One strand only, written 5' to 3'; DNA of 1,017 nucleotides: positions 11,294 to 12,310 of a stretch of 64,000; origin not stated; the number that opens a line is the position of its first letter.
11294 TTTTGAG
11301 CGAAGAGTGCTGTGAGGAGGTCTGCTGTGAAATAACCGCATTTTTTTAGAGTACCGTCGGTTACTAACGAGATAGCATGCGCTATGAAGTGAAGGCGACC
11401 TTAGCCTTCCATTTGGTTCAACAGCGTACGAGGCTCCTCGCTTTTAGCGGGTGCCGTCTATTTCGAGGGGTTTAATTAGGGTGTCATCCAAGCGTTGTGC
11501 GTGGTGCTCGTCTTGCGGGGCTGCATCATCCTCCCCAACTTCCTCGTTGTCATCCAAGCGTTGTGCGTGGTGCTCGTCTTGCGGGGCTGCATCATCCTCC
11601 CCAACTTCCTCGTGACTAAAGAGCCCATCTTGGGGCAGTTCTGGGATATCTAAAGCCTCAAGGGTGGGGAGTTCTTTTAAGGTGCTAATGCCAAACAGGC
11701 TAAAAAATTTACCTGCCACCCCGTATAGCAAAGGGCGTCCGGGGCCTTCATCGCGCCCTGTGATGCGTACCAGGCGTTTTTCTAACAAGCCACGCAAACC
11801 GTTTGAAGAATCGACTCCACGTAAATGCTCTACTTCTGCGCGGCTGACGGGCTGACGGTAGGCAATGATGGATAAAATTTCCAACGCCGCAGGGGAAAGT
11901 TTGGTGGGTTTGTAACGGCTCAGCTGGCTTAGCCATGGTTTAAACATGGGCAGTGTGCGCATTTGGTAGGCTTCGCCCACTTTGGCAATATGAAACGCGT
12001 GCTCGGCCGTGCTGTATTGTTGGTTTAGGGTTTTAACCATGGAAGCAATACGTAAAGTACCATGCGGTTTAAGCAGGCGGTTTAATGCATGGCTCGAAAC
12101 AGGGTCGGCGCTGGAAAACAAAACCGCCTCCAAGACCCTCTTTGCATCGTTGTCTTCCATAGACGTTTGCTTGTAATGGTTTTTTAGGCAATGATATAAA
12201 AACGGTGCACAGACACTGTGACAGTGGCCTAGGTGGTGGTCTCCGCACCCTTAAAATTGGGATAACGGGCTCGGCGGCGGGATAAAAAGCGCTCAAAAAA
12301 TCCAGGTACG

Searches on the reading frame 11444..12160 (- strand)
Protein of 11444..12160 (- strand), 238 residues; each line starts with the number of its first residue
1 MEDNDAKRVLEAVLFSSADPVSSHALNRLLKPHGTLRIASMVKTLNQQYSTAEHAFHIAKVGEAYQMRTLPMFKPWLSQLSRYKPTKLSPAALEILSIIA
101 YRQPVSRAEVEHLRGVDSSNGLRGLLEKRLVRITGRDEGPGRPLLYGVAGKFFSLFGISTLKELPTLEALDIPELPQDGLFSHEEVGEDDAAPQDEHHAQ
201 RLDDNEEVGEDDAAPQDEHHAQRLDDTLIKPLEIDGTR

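Call 48: search_protein_families(library=pfam, proteins=[window:11444-12160:-], max_evalue=0.001)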
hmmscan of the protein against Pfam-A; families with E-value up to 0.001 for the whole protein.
window:11444-12160:- (238 aa): 1 family
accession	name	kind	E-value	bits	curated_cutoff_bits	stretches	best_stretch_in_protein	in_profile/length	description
PF04079.22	SMC_ScpB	-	2.6e-47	160.8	27.4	1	9-167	2-160/160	Segregation and condensation complex subunit ScpB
